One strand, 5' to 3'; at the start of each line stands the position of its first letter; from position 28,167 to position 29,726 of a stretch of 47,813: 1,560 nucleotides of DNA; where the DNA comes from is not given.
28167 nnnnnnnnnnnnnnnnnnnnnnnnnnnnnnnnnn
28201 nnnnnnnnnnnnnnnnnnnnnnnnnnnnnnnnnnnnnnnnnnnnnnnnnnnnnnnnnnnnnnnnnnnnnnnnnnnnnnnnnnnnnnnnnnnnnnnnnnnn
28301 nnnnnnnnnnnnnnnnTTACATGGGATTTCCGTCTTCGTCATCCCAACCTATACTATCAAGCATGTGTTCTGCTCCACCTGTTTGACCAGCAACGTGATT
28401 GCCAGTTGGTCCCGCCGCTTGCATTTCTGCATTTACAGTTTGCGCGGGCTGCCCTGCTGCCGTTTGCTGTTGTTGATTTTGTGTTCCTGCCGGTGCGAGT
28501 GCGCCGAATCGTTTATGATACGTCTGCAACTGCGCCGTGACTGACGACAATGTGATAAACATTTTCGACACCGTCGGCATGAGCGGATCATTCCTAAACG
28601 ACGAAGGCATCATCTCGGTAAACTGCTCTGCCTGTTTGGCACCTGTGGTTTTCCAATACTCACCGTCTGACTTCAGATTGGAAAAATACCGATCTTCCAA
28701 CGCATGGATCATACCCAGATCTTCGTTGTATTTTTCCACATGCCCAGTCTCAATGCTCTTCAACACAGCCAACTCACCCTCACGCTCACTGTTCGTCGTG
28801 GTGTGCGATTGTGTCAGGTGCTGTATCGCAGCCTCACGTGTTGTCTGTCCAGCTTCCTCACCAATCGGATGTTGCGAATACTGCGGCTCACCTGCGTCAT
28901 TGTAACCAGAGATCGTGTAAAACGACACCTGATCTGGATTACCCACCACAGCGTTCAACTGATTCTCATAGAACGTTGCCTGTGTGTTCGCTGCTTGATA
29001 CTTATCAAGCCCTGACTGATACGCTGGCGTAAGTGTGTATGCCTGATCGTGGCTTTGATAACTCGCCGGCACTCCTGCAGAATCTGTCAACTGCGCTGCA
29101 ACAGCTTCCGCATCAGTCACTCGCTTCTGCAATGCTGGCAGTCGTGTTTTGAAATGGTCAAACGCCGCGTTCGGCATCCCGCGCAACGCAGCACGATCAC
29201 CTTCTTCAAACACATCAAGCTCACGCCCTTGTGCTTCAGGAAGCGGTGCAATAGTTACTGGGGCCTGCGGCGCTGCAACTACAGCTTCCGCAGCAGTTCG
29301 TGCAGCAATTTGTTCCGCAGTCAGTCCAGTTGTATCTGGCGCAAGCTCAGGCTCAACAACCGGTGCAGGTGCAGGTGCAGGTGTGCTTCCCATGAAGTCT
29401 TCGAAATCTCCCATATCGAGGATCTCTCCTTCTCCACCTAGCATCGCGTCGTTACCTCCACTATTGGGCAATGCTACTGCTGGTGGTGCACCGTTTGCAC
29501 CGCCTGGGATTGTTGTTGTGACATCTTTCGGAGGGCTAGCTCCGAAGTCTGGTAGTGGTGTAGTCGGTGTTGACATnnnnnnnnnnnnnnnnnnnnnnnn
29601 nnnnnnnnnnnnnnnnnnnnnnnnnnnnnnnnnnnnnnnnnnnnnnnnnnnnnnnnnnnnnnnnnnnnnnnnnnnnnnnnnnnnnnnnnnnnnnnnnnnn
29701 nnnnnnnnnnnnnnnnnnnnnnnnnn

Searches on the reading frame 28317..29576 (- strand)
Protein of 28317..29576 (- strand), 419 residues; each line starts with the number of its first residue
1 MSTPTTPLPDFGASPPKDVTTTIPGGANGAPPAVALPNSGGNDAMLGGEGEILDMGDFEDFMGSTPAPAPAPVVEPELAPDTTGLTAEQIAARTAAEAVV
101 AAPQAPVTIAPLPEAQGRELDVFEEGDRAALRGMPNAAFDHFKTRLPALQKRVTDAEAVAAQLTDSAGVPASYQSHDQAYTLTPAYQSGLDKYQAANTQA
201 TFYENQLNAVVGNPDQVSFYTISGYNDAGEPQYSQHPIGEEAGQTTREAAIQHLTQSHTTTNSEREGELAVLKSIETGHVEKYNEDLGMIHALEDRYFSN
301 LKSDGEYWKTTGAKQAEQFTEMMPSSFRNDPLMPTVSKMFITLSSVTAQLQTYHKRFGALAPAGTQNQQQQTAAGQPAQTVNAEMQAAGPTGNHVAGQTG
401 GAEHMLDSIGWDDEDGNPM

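Call 7: search_protein_families(library=phrogs, proteins=[window:28317-29576:-], max_evalue=0.001)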
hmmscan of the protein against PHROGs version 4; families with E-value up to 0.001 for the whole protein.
window:28317-29576:- (419 aa): 0 families

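Call 83: search_protein_families(library=pfam, proteins=[window:28317-29576:-], max_evalue=5)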
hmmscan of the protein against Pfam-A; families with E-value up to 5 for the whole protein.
window:28317-29576:- (419 aa): 1 family
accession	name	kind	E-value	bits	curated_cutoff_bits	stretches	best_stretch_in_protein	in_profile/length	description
PF16461.11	Phage_TTP_12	-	0.092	13.1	26.1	1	81-163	39-124/135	Lambda phage tail tube protein, TTP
